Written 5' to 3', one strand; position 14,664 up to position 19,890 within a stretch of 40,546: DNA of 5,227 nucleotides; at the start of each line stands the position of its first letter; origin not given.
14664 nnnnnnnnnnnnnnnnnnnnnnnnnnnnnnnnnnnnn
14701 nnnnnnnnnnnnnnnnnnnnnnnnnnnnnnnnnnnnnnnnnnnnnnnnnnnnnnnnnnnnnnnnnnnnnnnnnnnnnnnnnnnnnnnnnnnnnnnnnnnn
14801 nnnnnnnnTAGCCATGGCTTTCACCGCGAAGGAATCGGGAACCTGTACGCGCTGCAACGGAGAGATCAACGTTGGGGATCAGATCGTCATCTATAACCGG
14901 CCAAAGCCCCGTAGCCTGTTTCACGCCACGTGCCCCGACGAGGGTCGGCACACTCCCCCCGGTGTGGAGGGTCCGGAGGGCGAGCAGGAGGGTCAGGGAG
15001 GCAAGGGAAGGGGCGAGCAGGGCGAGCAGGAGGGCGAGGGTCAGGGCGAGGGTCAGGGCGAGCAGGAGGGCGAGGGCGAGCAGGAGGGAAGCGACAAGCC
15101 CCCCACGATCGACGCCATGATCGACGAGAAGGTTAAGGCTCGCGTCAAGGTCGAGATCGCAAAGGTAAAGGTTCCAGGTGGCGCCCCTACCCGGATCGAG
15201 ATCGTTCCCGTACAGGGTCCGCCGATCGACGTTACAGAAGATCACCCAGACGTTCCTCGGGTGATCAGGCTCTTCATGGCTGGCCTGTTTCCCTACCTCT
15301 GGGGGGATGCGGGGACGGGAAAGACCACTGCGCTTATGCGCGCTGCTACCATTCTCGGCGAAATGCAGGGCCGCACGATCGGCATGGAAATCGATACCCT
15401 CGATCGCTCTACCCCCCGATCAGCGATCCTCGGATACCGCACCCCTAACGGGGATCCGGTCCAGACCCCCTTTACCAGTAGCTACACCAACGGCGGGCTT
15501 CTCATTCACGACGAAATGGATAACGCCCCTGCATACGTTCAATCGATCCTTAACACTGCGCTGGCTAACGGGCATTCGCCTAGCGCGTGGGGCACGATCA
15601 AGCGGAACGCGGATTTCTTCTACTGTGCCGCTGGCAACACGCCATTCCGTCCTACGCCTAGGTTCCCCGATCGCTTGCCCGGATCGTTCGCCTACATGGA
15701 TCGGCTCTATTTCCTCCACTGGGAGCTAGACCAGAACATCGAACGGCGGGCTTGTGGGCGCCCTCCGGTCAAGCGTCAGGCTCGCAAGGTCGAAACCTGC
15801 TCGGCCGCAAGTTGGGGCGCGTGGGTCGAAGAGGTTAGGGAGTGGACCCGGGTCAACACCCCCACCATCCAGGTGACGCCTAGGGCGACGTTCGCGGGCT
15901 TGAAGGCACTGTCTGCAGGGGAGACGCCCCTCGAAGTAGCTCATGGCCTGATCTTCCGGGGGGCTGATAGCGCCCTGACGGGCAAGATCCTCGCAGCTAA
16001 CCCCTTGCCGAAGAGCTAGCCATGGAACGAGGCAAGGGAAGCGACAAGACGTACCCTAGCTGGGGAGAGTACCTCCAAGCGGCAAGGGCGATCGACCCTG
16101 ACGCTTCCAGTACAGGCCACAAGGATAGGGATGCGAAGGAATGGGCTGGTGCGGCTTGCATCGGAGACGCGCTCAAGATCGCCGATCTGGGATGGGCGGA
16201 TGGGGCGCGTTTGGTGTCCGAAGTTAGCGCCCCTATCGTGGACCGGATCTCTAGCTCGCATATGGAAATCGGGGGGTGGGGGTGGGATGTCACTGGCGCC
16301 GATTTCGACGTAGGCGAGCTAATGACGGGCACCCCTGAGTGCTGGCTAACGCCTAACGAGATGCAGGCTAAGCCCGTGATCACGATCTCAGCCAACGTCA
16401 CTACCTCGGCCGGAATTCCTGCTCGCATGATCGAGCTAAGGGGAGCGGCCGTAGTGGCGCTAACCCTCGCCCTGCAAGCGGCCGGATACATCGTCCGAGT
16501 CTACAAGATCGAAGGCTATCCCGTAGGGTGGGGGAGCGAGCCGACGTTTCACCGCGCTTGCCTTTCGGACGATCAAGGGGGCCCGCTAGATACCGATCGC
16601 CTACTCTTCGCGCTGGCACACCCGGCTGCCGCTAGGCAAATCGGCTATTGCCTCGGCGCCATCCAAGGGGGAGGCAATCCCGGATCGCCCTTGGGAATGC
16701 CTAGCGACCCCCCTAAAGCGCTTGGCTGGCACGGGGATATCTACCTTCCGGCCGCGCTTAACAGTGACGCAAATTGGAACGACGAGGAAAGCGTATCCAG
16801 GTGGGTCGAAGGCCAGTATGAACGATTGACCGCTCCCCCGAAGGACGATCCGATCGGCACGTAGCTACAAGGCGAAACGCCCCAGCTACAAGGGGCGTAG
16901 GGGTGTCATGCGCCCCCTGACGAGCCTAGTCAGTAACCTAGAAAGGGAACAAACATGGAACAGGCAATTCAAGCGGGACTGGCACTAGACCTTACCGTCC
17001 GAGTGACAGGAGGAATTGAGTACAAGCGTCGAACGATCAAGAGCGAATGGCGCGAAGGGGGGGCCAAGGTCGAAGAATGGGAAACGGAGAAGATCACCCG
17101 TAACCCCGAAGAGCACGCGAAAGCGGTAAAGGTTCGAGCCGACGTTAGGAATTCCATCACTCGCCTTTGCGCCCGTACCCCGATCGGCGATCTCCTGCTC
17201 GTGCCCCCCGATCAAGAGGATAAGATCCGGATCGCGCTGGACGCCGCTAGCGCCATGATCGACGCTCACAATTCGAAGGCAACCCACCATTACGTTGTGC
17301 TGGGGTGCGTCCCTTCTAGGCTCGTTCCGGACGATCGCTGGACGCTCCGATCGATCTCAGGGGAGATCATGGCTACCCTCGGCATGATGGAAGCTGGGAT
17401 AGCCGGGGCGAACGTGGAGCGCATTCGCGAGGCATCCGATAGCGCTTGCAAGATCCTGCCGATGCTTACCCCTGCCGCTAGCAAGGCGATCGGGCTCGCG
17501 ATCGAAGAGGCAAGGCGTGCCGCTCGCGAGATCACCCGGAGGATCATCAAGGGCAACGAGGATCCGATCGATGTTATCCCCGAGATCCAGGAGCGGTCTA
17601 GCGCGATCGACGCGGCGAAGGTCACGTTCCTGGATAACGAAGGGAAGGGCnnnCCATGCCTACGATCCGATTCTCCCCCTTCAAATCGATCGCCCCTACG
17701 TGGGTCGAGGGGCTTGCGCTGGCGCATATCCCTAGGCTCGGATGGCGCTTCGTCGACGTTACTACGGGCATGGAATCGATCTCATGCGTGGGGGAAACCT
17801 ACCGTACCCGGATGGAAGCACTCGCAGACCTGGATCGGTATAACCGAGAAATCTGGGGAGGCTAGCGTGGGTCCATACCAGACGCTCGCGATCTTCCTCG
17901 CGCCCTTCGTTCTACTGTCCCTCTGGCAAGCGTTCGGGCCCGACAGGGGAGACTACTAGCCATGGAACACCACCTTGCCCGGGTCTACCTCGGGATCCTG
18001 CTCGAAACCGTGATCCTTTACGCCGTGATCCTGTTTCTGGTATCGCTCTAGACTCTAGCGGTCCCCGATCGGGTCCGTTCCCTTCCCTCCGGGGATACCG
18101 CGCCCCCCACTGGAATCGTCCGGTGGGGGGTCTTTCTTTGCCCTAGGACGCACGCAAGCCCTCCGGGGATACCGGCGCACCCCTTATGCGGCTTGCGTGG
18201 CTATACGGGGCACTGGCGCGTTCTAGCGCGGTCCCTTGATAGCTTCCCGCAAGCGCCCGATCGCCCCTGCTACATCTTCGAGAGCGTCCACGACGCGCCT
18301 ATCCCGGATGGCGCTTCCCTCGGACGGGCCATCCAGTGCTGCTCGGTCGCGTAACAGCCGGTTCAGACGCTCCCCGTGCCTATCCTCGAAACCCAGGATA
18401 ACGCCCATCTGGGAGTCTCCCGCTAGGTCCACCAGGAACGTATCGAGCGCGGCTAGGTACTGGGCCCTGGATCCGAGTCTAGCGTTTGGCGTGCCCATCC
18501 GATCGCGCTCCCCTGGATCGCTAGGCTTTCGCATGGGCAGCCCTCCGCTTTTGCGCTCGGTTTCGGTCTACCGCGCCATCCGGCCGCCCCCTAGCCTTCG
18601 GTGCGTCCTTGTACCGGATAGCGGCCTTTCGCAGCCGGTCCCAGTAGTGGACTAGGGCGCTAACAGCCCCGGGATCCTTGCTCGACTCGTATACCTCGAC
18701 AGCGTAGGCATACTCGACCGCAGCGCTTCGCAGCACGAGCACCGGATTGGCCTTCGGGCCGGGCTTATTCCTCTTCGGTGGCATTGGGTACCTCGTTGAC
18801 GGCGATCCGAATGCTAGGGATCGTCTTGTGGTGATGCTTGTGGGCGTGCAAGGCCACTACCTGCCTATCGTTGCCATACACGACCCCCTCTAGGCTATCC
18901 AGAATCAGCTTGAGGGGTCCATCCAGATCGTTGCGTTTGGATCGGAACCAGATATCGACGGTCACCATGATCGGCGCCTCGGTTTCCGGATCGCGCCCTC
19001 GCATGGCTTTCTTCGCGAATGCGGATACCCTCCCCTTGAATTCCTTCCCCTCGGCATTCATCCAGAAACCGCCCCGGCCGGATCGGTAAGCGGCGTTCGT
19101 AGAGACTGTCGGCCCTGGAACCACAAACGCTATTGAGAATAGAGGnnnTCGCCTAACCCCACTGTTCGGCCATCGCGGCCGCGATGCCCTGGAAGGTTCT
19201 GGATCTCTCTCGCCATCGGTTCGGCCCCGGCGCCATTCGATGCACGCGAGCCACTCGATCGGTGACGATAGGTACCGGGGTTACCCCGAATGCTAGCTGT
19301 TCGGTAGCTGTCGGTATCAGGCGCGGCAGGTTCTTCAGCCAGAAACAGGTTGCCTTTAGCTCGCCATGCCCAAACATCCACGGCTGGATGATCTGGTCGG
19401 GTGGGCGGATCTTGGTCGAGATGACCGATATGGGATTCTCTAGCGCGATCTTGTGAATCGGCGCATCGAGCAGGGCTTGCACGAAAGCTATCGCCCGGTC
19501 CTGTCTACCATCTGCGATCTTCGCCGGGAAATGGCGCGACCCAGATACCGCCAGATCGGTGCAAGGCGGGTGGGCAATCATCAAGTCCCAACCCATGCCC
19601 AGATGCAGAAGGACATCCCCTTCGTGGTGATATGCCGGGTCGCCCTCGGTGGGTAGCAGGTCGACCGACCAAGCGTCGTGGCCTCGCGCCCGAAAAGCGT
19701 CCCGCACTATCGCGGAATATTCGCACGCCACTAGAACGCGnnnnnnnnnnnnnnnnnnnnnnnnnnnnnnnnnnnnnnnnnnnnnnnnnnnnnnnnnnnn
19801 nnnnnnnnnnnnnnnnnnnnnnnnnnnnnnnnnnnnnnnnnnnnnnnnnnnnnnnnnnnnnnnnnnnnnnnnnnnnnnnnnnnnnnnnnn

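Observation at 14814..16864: PARP-like zinc finger fused to an AAA+ ATPase by a (GEQ)n linker, with a coupled partner protein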

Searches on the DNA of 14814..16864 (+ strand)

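Call 9: search_dna_similar(query=window:14814-16864:+, collection=phages, mode=distant)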
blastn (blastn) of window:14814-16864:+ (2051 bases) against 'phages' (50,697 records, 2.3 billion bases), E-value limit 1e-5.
No match.

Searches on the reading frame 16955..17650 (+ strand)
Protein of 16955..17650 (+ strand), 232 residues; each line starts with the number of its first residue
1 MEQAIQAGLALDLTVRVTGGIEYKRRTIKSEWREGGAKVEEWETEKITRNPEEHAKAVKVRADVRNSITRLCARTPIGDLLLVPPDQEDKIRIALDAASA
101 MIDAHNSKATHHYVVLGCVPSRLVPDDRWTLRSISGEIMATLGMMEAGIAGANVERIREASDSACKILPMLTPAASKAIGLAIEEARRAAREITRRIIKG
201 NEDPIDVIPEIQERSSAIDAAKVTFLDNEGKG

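Call 3: search_protein_families(library=pfam, proteins=[window:16955-17650:+], max_evalue=1)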
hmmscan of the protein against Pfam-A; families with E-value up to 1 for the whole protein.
window:16955-17650:+ (232 aa): 0 families

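Call 4: search_protein_families(library=phrogs, proteins=[window:16955-17650:+], max_evalue=0.1)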
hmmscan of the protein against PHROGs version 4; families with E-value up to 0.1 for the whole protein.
window:16955-17650:+ (232 aa): 1 family
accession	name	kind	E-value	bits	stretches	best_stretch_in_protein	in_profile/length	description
phrog_11021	-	unknown function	2.1e-23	84.1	1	5-227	7-222/266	-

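Call 5: search_protein_families(library=ncbifam, proteins=[window:16955-17650:+], max_evalue=1)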
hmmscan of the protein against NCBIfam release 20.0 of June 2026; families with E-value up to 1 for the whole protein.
window:16955-17650:+ (232 aa): 1 family
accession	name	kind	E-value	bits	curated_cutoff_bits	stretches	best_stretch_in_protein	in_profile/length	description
TIGR04515.1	P450_rel_GT_act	subfamily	0.036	13.4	343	1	37-105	113-181/386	P450-derived glycosyltransferase activator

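Call 6: search_protein_families(library=padloc, proteins=[window:16955-17650:+], max_evalue=1)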
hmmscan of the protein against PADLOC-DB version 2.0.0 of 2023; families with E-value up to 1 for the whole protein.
window:16955-17650:+ (232 aa): 0 families

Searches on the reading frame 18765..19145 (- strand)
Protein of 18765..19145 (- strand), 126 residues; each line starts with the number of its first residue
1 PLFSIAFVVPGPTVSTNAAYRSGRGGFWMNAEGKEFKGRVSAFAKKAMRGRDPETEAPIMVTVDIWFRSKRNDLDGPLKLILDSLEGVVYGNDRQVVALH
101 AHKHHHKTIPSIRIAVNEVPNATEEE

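Call 18: search_protein_families(library=phrogs, proteins=[window:18765-19145:-], max_evalue=0.001)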
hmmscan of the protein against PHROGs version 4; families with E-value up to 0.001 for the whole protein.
window:18765-19145:- (126 aa): 3 families
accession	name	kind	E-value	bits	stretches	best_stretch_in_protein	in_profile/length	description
phrog_140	-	DNA, RNA and nucleotide metabolism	7.4e-16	59.5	1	5-124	39-173/219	RusA-like Holliday junction resolvase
phrog_34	-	DNA, RNA and nucleotide metabolism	1.4e-11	45.5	1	7-122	77-197/259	RusA-like Holliday junction resolvase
phrog_11573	-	unknown function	5e-08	34.2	1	15-107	11-97/110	-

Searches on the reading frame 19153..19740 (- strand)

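Call 18: search_protein_families(library=phrogs, proteins=[window:19153-19740:-], max_evalue=0.001)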
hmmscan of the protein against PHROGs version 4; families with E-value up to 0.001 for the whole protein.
window:19153-19740:- (195 aa): 2 families
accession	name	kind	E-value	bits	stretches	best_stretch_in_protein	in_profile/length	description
phrog_757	-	other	1.5e-63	215.1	1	1-195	16-219/247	DNA methyltransferase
phrog_27471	-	unknown function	1.3e-41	141.6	1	91-195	1-93/93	-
